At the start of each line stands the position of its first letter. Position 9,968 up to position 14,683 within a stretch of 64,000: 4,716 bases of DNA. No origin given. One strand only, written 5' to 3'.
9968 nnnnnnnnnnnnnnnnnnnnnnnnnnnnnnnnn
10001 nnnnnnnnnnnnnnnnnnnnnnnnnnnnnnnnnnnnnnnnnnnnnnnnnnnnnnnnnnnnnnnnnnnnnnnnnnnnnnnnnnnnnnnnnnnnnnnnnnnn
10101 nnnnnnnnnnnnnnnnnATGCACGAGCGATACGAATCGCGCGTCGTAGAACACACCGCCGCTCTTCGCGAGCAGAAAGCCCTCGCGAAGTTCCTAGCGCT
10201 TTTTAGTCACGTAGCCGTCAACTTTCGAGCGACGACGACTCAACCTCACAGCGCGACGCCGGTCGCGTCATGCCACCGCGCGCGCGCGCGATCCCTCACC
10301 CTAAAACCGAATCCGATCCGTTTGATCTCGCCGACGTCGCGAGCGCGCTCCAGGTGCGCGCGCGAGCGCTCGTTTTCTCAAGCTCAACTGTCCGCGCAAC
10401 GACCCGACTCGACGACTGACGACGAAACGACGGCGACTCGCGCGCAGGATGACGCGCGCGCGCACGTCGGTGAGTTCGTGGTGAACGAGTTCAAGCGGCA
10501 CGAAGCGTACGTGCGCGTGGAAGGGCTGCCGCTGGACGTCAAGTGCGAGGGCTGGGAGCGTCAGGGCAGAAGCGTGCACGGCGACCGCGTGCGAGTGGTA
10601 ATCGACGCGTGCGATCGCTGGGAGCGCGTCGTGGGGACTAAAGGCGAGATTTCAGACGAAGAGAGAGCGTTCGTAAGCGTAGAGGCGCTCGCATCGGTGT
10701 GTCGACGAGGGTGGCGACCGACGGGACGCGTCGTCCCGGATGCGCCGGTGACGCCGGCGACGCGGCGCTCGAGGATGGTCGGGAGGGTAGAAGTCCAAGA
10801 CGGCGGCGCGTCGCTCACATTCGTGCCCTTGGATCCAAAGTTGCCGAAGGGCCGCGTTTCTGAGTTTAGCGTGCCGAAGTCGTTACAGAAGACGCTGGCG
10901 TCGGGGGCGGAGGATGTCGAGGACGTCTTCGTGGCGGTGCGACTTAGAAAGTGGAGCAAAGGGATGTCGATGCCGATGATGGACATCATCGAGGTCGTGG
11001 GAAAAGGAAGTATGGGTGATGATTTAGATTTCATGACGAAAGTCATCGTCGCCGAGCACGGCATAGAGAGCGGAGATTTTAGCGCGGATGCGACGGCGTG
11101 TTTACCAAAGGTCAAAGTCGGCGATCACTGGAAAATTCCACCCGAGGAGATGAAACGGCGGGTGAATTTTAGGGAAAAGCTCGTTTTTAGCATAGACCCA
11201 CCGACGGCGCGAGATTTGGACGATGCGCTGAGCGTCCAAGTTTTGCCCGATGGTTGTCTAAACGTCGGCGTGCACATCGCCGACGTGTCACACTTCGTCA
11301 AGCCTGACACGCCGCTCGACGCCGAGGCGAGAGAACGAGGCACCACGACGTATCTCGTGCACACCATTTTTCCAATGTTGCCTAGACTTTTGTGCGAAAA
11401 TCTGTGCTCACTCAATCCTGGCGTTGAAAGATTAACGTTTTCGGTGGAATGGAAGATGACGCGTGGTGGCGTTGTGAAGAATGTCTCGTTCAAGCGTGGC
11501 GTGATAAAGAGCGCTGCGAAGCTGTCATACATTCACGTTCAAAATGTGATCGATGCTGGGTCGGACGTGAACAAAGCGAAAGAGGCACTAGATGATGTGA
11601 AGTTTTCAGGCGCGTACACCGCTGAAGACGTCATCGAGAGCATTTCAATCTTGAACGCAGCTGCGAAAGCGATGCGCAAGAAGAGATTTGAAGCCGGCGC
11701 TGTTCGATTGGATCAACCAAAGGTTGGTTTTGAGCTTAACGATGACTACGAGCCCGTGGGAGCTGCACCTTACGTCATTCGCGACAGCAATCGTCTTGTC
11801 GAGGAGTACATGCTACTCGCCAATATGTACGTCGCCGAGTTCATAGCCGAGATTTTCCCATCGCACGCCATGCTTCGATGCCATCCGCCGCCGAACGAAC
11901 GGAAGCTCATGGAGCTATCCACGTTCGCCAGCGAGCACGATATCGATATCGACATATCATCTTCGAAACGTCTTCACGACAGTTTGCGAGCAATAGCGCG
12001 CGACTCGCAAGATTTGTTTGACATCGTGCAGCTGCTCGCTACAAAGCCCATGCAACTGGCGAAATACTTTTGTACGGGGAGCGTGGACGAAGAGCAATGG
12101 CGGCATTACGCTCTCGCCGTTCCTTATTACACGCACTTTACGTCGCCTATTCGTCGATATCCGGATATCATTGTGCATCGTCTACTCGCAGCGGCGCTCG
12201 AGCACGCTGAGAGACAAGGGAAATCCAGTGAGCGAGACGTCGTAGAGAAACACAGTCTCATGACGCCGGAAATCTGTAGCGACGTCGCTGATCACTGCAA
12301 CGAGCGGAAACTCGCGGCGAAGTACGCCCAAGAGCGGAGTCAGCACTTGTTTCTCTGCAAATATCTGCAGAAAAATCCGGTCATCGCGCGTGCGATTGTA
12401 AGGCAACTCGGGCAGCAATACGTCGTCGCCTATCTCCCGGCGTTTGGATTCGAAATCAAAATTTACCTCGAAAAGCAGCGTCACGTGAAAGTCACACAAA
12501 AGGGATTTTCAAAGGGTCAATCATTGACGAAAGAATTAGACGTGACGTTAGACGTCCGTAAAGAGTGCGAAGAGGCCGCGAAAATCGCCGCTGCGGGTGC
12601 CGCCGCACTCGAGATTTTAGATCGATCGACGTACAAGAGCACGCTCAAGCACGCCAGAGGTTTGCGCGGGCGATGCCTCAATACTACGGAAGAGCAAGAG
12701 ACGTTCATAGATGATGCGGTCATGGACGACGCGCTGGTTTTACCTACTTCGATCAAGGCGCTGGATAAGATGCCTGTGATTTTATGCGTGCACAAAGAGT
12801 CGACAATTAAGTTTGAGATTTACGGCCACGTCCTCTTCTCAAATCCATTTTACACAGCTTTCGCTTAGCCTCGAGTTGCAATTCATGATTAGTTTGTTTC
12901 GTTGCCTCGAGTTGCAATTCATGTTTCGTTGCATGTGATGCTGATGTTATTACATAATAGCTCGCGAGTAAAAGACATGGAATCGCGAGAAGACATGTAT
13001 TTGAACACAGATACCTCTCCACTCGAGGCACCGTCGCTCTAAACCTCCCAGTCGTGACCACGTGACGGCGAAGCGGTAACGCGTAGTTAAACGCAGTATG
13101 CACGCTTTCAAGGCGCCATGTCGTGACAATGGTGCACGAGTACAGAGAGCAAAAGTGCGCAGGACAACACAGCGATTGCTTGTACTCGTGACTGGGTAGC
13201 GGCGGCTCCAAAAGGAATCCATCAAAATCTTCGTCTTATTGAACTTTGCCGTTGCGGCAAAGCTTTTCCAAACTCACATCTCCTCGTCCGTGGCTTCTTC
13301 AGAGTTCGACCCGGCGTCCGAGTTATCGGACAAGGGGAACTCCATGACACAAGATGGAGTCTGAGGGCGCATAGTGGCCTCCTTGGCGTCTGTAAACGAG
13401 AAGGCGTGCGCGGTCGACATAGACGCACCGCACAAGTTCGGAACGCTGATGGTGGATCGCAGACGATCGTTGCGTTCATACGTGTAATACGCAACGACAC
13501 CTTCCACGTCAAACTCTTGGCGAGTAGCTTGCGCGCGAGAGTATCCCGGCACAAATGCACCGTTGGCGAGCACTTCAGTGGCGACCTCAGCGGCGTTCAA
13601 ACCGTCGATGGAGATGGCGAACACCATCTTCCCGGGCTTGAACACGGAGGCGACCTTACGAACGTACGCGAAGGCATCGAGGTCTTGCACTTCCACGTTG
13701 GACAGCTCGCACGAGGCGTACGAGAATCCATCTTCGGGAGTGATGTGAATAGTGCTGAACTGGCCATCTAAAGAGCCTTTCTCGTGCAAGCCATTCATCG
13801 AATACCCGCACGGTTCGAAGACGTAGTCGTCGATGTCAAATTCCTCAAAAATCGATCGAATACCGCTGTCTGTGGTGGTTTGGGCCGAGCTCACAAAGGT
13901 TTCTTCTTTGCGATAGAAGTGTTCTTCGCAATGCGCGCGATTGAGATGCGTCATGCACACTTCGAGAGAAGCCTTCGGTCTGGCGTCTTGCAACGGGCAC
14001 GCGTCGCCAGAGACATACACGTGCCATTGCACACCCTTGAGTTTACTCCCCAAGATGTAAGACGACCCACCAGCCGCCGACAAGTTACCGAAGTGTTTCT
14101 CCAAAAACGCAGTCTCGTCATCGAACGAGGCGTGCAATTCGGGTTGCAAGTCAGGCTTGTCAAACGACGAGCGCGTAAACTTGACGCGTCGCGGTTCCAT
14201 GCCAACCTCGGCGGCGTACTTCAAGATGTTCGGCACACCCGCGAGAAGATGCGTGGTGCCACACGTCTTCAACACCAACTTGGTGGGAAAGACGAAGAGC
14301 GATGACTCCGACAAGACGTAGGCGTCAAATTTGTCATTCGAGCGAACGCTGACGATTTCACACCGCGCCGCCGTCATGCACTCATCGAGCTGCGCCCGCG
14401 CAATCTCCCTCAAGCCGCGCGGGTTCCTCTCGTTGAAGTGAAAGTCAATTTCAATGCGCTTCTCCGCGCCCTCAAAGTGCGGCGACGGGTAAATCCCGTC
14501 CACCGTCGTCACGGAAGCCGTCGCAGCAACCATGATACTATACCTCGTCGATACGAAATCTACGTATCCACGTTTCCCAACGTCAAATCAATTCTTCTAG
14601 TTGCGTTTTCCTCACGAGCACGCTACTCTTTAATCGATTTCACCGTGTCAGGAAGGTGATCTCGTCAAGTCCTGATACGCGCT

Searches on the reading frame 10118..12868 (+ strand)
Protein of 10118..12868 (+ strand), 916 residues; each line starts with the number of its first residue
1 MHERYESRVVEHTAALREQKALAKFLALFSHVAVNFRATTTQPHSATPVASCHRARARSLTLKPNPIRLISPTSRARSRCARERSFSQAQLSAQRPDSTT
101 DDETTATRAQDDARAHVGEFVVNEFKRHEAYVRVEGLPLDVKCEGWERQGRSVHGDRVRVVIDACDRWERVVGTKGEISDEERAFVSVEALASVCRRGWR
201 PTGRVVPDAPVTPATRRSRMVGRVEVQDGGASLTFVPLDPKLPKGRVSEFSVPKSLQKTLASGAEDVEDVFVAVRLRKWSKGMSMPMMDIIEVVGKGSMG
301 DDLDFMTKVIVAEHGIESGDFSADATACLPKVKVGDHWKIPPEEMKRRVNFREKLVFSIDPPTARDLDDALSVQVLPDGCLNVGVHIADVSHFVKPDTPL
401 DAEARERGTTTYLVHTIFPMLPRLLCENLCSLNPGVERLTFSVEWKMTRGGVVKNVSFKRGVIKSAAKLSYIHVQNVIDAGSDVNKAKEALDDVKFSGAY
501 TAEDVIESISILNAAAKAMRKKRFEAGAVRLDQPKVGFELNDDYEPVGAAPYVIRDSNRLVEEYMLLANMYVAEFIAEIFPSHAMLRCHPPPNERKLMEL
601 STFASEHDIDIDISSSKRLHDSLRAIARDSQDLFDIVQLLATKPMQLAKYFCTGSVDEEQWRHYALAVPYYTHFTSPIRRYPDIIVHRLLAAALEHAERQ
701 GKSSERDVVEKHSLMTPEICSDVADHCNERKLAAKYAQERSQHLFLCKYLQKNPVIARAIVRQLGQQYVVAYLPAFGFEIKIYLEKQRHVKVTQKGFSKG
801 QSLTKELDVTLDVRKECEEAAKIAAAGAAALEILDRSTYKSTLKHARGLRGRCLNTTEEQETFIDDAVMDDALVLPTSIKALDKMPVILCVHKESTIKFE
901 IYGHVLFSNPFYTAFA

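Call 17: search_protein_families(library=pfam, proteins=[window:10118-12868:+], max_evalue=0.00001)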
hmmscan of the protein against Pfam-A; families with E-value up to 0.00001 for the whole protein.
window:10118-12868:+ (916 aa): 2 families
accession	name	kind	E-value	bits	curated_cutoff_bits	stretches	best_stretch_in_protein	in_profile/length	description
PF00773.25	RNB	-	1.4e-100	337.2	29.3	1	348-695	1-325/326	RNB domain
PF17849.7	OB_Dis3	-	1.5e-06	28.6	22.8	1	234-315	3-77/77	Dis3-like cold-shock domain 2 (CSD2)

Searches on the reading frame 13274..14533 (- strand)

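Call 17: search_protein_families(library=pfam, proteins=[window:13274-14533:-], max_evalue=0.00001)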
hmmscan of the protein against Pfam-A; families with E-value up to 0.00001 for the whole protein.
window:13274-14533:- (419 aa): 1 family
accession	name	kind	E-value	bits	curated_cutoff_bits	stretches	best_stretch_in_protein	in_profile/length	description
PF01536.21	SAM_decarbox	-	2.5e-96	323.2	22.2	1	19-353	3-343/343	Adenosylmethionine decarboxylase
